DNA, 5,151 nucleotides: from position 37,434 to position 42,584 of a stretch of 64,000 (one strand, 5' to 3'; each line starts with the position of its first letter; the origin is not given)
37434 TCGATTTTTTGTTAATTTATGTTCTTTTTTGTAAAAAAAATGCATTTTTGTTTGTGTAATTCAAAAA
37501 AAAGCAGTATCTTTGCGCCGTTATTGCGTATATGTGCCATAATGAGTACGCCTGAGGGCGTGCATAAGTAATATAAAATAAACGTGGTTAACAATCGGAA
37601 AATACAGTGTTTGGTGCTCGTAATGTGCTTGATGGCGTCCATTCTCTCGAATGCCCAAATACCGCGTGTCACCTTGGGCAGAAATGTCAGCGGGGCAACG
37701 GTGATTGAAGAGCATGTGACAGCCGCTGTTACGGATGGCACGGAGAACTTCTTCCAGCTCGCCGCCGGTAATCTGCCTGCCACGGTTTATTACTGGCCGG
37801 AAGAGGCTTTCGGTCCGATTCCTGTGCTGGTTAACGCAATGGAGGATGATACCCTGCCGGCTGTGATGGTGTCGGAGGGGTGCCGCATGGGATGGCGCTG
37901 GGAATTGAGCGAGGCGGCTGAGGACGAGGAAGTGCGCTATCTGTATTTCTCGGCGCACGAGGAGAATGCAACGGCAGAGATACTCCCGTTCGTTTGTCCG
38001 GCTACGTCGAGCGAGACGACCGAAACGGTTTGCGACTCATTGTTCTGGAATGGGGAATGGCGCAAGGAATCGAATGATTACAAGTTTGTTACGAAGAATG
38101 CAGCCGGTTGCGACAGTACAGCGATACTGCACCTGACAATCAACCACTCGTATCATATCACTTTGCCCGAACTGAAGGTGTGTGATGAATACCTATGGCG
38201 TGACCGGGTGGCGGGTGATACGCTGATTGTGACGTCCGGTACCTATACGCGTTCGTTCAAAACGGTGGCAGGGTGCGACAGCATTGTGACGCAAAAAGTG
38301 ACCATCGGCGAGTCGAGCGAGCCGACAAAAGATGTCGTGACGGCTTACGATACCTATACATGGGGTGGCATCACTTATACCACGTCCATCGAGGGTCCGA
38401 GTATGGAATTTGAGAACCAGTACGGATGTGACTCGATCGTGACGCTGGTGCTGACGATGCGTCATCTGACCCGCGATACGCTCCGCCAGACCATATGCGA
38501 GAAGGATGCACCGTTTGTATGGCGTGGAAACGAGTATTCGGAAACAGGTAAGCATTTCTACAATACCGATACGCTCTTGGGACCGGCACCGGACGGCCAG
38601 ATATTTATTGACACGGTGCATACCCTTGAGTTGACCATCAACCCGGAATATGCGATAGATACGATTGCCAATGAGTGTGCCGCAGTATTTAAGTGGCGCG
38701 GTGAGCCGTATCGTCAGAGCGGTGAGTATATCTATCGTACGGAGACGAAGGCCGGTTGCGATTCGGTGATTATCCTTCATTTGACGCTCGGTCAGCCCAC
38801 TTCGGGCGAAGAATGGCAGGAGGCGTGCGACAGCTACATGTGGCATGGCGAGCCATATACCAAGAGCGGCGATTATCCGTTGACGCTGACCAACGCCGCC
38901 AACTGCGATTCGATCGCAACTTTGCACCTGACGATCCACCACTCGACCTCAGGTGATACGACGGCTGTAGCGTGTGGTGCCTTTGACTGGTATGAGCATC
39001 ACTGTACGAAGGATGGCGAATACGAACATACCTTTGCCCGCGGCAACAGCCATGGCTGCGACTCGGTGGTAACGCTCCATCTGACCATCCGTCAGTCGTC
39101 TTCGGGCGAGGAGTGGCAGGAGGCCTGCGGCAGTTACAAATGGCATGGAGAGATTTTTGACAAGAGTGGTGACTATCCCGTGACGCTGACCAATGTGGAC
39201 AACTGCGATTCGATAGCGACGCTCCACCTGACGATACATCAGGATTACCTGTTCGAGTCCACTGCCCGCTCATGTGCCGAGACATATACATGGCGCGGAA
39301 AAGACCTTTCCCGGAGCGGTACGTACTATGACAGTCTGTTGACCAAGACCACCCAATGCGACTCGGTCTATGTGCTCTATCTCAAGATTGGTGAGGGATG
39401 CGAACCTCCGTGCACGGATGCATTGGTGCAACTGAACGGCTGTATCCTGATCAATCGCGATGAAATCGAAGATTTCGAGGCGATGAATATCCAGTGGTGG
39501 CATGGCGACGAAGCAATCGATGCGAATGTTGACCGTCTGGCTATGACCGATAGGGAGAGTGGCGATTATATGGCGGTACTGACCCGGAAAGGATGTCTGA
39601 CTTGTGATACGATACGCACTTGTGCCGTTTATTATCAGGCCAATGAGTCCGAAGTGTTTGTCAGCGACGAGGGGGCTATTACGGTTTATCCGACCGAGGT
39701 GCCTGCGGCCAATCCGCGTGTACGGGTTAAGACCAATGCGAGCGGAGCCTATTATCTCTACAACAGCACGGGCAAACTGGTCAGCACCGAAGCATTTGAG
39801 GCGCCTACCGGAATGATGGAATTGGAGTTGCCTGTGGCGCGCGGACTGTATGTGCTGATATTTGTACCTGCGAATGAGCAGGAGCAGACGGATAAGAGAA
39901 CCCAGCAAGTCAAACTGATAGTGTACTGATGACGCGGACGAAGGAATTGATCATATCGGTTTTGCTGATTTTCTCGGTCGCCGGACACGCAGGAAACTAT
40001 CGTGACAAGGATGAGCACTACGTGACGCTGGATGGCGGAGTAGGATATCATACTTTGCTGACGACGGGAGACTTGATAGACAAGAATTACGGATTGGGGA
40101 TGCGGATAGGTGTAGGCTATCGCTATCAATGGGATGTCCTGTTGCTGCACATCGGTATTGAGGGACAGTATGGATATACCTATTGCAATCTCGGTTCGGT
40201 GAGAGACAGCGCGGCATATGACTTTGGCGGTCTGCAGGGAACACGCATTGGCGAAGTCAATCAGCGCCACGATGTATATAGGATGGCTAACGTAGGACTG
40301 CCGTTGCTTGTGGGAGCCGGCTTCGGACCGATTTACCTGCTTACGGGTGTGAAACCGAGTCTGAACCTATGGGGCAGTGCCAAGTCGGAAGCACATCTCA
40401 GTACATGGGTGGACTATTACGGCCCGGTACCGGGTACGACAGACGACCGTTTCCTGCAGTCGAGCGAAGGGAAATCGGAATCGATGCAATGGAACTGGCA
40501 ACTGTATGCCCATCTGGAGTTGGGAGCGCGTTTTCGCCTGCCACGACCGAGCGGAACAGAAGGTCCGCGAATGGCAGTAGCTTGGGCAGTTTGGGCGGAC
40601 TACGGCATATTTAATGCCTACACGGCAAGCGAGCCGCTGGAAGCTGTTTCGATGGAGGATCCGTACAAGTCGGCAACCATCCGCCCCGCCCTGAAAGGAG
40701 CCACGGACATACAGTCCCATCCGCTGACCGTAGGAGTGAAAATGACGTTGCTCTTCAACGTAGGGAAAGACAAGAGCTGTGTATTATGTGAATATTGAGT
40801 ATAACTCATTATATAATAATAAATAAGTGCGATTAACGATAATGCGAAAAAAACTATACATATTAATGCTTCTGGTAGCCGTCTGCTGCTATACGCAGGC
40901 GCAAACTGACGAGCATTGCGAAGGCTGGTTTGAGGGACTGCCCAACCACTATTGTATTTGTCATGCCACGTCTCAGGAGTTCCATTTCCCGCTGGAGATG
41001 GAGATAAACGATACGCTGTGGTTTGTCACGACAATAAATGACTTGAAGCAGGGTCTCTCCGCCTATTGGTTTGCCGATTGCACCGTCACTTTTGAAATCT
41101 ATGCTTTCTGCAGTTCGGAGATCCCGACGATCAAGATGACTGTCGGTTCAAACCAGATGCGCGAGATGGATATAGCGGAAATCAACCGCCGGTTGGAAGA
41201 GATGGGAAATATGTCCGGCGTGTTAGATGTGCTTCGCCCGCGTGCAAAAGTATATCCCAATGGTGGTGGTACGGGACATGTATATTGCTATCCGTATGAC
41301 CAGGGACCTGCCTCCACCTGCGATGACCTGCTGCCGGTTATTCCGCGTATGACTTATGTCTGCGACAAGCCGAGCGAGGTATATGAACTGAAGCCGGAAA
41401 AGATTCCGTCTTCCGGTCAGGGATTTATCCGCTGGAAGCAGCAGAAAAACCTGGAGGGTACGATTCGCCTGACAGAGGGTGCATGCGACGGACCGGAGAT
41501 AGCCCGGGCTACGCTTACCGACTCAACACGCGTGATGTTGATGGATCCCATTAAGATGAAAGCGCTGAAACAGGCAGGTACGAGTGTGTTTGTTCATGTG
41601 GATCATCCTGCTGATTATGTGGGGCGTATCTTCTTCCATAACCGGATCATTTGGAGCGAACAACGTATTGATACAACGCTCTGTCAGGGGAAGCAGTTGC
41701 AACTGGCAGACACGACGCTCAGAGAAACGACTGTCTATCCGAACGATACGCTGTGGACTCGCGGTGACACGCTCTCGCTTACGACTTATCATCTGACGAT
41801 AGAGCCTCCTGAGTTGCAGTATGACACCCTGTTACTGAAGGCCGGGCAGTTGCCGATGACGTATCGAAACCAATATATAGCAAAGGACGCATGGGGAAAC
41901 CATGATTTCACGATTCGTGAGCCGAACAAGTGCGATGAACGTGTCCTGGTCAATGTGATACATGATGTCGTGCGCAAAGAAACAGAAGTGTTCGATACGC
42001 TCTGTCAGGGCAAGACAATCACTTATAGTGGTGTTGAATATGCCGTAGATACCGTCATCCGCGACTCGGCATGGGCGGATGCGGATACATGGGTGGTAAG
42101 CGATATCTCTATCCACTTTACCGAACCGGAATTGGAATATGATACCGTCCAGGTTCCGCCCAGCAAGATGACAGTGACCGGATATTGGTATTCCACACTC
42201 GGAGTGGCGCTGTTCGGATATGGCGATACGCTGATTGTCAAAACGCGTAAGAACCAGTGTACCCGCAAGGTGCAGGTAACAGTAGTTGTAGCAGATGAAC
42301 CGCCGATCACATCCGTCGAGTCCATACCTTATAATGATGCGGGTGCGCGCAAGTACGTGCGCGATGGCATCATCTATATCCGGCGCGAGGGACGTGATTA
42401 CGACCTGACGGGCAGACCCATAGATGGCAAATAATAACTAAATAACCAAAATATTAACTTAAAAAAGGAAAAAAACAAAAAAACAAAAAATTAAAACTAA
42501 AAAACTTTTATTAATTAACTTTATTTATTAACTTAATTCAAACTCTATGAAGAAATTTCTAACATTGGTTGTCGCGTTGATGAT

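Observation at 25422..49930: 24.5-kb same-strand locus of module-sharing giant secreted proteins with dedicated beta-barrels, running into tsaB and porW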

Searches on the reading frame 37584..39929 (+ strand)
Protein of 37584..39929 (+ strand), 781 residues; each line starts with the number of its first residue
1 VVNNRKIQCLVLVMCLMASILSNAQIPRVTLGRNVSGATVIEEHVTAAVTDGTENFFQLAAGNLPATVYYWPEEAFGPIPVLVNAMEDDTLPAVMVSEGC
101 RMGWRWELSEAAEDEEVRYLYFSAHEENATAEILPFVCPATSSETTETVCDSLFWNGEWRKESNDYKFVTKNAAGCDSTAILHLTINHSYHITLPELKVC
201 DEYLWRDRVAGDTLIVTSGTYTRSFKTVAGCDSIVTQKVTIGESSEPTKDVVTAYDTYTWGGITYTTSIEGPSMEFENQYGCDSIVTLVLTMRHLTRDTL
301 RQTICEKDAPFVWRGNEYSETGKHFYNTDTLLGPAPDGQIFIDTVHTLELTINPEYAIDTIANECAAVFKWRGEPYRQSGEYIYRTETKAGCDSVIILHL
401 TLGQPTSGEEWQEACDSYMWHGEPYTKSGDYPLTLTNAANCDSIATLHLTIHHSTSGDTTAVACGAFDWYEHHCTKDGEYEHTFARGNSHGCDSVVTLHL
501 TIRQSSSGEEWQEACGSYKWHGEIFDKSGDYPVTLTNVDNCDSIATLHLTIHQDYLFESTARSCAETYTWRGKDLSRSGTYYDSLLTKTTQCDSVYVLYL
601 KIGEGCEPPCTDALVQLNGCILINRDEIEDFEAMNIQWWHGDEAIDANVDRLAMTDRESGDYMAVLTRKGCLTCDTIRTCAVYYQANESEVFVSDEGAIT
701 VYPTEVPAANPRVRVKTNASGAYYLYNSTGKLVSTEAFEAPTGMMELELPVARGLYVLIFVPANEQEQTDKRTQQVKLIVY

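Call 4: search_protein_families(library=pfam, proteins=[window:37584-39929:+], max_evalue=0.1)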
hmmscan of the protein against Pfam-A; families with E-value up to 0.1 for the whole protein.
window:37584-39929:+ (781 aa): 2 families
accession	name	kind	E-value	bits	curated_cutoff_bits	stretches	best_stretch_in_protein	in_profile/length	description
PF04376.19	ATE_N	-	0.0061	17.2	27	0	376-396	35-55/72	Arginine-tRNA-protein transferase, N terminus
PF09305.16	TACI-CRD2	-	0.016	15.6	22.9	0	577-595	6-24/39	TACI, cysteine-rich domain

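Call 5: search_protein_families(library=ncbifam, proteins=[window:37584-39929:+], max_evalue=0.1)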
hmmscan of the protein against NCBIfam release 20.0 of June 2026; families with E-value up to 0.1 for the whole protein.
window:37584-39929:+ (781 aa): 2 families
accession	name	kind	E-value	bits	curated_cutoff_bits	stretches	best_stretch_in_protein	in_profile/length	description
TIGR04183.1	Por_Secre_tail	domain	0.008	16.1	23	1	712-764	12-62/72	T9SS type A sorting domain-containing protein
NF033940.1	ErpA_rel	equivalog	0.022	15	65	0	385-411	31-57/95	ErpA-related iron-sulfur cluster insertion protein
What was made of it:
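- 37584..39929 (+): D: 781-aa secreted protein with nine ~55-aa Cys modules (aa 141-605, nt 38004-39398) and a type-A-like CTD (aa 712-781, nt 39717-39926). TIGR04183 scores 16.1 bits (call 5).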

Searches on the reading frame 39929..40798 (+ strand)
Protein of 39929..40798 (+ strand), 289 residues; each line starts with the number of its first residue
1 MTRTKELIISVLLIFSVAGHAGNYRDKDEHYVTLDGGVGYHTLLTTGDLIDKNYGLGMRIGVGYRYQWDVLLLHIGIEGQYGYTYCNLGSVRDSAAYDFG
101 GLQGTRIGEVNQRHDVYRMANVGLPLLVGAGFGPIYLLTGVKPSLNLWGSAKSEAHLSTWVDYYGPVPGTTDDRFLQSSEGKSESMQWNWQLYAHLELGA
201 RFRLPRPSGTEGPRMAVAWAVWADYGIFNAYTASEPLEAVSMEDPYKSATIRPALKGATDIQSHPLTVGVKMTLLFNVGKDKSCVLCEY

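Call 4: search_protein_families(library=pfam, proteins=[window:39929-40798:+], max_evalue=0.1)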
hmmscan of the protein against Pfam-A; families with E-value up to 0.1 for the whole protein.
window:39929-40798:+ (289 aa): 1 family
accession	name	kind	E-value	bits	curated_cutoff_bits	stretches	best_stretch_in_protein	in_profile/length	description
PF13505.12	OMP_b-brl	-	0.00034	21.3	28.7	1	13-107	3-95/175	Outer membrane protein beta-barrel domain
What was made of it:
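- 39929..40798 (+): E: 289-aa small OM beta-barrel whose start overlaps the D stop. Its periplasmic C-tail ends in the twin-Cys sequence SCVLCEY (nt 40766-40795). PF13505 at 21.3 bits, sub-threshold (call 4).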

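Call 5: search_protein_families(library=ncbifam, proteins=[window:39929-40798:+], max_evalue=0.1)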
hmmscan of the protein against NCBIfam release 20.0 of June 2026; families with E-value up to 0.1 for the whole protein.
window:39929-40798:+ (289 aa): 0 families

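Call 10: search_solved_structures(query=window:39929-40798:+, max_evalue=1)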
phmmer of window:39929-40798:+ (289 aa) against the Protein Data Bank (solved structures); distinct sequences matched with E-value up to 1: 2.
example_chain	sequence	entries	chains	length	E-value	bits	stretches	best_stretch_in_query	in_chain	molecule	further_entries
3k44_A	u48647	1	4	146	0.12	14.4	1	148-219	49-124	Purine-rich binding protein-alpha, isoform B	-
5fgp_A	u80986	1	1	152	0.12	14.3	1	148-219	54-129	CG1507-PB, isoform B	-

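Call 32: find_homologous_proteins(query=window:39929-40798:+, max_evalue=0.001)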
Query window:39929-40798:+ (289 aa): 2 proteins with E <= 0.001 among 2788 candidates.
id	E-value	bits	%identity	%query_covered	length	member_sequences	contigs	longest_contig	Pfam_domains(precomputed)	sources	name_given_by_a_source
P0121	3.7e-197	671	100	100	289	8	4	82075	-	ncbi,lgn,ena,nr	ncbi:MAG: hypothetical protein II551_01465 [Paludibacteraceae bacterium]|nr:hypothetical protein [Pa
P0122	4.9e-14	70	28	97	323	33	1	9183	-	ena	-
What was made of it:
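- Tried and rejected: Word-indexed homologue search for E. It returned only E itself and one 28% relative (call 32).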

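Call 75: search_protein_families(library=pfam, proteins=[window:39929-40795:+, P0122], max_evalue=1)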
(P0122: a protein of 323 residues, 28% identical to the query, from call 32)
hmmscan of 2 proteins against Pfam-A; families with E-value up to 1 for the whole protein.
window:39929-40795:+ (289 aa): 1 family
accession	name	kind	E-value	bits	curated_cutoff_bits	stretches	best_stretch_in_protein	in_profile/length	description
PF13505.12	OMP_b-brl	-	0.00034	21.3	28.7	1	13-107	3-95/175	Outer membrane protein beta-barrel domain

P0122 (323 aa): 1 family
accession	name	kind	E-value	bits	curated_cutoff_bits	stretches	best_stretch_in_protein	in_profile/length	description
PF08936.15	CsoSCA_C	-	0.067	13.4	26.1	1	108-140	30-62/118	Carboxysome Shell Carbonic Anhydrase, C-terminal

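Call 100: search_solved_structures(query=A8, max_evalue=10)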
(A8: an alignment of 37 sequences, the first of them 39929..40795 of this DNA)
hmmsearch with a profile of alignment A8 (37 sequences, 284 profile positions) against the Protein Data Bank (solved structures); distinct sequences matched with E-value up to 10: 1.
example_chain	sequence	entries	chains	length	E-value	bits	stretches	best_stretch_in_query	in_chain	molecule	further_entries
7c9o_C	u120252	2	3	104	1.6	10.8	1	92-165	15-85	Nuclear transcription factor Y subunit C-2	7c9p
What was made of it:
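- On PorG: No sequence similarity was found between the E/H profile and any PDB chain (call 100).
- E and H do not match PorP/SprF, PorG or any solved structure by sequence (calls 4, 5, 75, 100).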

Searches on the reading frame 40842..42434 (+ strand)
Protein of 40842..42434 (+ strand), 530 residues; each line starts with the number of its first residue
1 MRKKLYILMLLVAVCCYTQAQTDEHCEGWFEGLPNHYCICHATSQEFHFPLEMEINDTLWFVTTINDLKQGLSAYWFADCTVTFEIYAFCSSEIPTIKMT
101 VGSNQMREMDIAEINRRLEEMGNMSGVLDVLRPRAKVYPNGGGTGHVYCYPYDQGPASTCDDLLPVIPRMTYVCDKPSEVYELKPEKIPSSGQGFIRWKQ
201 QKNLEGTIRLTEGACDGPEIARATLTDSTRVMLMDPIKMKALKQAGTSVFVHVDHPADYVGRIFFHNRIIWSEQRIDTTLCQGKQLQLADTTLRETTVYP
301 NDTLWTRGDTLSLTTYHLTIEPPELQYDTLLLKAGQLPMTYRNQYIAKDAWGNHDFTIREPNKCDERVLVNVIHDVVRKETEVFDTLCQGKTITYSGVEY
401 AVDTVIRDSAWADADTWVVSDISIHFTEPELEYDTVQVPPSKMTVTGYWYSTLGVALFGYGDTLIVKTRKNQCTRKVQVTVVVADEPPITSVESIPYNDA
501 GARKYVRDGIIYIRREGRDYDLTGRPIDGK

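Call 4: search_protein_families(library=pfam, proteins=[window:40842-42434:+], max_evalue=0.1)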
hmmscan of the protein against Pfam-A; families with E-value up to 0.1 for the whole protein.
window:40842-42434:+ (530 aa): 0 families

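Call 5: search_protein_families(library=ncbifam, proteins=[window:40842-42434:+], max_evalue=0.1)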
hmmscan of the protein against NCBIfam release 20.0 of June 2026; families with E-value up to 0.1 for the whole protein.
window:40842-42434:+ (530 aa): 0 families

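Call 52: find_homologous_proteins(query=window:40842-42434:+, max_evalue=0.001)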
Query window:40842-42434:+ (530 aa): 244 proteins with E <= 0.001 among 8000 candidates; the best 120 are listed.
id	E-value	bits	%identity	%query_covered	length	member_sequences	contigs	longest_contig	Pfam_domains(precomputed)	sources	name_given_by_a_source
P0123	0.0e+0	1242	99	100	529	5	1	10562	-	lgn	-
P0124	4.0e-278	941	59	89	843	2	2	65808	-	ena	-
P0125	2.0e-277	939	59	89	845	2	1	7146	-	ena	-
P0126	1.4e-276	936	63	91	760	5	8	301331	-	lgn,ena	-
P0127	4.2e-275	931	61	91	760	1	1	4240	-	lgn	-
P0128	5.9e-275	931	62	91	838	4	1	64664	-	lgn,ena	-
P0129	1.4e-274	929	58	91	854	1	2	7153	-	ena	-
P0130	1.0e-267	907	60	91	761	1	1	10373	-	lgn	-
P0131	2.0e-257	873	58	91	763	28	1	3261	-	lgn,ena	-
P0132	4.7e-256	868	60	91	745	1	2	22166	-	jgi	-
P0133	1.8e-250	850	58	91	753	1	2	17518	-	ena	-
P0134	1.8e-246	837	67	100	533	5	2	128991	-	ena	-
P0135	1.7e-239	814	59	91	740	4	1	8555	-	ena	-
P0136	4.8e-238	809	65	100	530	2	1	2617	-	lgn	-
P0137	2.1e-236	803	64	100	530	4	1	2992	-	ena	-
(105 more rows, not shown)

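Call 69: predict_structure(alignment_id=A7)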
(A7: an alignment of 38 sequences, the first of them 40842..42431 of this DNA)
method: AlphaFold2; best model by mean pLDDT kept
length: 530 residues; sequences in the alignment: 38
mean_pLDDT: 85.8   pTM: 0.58
mean pLDDT of the five models: 85.8, 85.5, 85.4, 83.4, 82.8
residues with pLDDT >= 90: 269; 70-90: 208; 50-70: 31; < 50: 22
segments of 3 or more residues with pLDDT < 50: 16-23, 488-499
pLDDT, mean of each block of 10 residues (from residue 1): 62 49 62 86 87 90 86 86 89 88 89 82 61 88 88 90 91 94 95 95 95 95 93 96 96 96 95 92 87 90 91 93 94 93 92 93 92 93 89 88 89 89 91 88 86 87 88 90 69 41 70 78 69
secondary structure, 60 per line:
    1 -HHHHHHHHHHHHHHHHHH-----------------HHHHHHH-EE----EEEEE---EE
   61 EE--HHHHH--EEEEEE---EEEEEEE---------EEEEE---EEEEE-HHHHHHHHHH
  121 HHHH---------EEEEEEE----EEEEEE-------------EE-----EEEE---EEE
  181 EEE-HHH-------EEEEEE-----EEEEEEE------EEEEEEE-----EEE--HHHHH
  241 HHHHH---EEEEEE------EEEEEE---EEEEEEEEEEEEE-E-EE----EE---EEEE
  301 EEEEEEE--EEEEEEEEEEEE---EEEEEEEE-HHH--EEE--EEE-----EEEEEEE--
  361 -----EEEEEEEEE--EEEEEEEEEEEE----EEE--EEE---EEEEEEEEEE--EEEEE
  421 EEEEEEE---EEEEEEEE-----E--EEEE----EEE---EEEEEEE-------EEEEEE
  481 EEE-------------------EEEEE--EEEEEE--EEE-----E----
elements in order: H2-19 H37-43 E51-55 E59-62 H65-69 E72-77 E81-87 E97-101 E105-109 H111-124 E134-140 E145-150 E171-174 E178-183 E195-200 E206-212 E219-225 E231-233 H236-245 E249-254 E261-266 E270-282 E297-307 E310-321 E325-332 E339-341 E344-346 E352-358 E366-374 E377-388 E393-395 E398-400 E404-413 E416-427 E431-438 E447-450 E455-457 E461-467 E475-483 E503-507 E510-515 E518-520
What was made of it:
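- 40842..42434 (+): F: 530-aa secreted all-beta protein with two N-terminal jelly-roll sandwiches, four small beta modules (nt 41649-42296), a linker and the short tail. AlphaFold model with pLDDT 85.8 (call 69).
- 42348..42431 (+): Short C-terminal tail of F (…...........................). The model shows three short strands after a disordered linker (call 69).
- In the F model the tail is a separate beta-hairpin on a flexible linker (call 69).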

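Call 72: fold_search(model_id=the predicted structure, library=pdb)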
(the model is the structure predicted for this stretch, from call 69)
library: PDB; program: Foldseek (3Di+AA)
matches with E <= 10: 1147; with E <= 0.001: 22
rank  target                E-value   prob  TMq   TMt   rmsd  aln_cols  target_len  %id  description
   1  9ijj_4J               8.4e-06  0.99  0.17  0.14  19.5       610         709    8  In situ structure of the central apparatus in mouse sperm axoneme. (released 2025-06-04)
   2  8k10_A                9.2e-06  1.00  0.16  0.14  18.3       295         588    8  SID1 transmembrane family member 2 (released 2024-07-10)
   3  4lo7_A                1.3e-05  1.00  0.16  0.28  10.9       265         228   12  HA70(D3)-HA17-HA33 (released 2013-10-30)
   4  4lo8_A                1.4e-05  1.00  0.16  0.27  11.0       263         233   12  HA70(D3)-HA17 (released 2013-10-30)
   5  4lo7_E                1.4e-05  1.00  0.16  0.28  10.9       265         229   12  HA70(D3)-HA17-HA33 (released 2013-10-30)
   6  6fzv_D                4.3e-05  1.00  0.13  0.24  16.8       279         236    8  Crystal structure of the metalloproteinase enhancer PCPE-1 bound to the procollagen C propeptide trimer (short) (released 2018-07-04)
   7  8j6o_A                5.3e-05  1.00  0.16  0.13  17.8       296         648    9  transport T2 (released 2024-05-01)
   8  7m0r_E                9.2e-05  1.00  0.13  0.15  18.1       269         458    9  Cryo-EM structure of the Sema3A/PlexinA4/Neuropilin 1 complex (released 2021-05-05)
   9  5d4k_B                1.8e-04  0.30  0.09  0.09  48.5       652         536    8  Crystal structure of the human polymeric Ig receptor (pIgR) ectodomain (released 2016-03-16)
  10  7y68_A                1.9e-04  1.00  0.14  0.12  17.9       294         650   10  SIDT2-pH5.5 plus miRNA (released 2023-06-21)
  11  4h3w_A                1.9e-04  0.96  0.12  0.18  18.5       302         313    8  Crystal structure of a putative secreted protein (BDI_1231) from Parabacteroides distasonis ATCC 8503 at 2.00 A resolu (released 2012-11-14)
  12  4h3w_B                1.9e-04  0.87  0.10  0.15  19.1       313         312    8  Crystal structure of a putative secreted protein (BDI_1231) from Parabacteroides distasonis ATCC 8503 at 2.00 A resolu (released 2012-11-14)
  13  8hip_A                2.0e-04  1.00  0.15  0.13  18.1       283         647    7  dsRNA transporter (released 2023-11-29)
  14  9ijj_4K               2.5e-04  0.54  0.11  0.14  23.2       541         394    7  In situ structure of the central apparatus in mouse sperm axoneme. (released 2025-06-04)
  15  7y63_A                3.4e-04  1.00  0.15  0.13  17.6       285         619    8  ApoSIDT2-pH7.4 (released 2023-06-21)
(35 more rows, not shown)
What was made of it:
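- The F model (pLDDT 85.8) is all jelly-roll, CUB-like and small beta modules (calls 69, 72).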
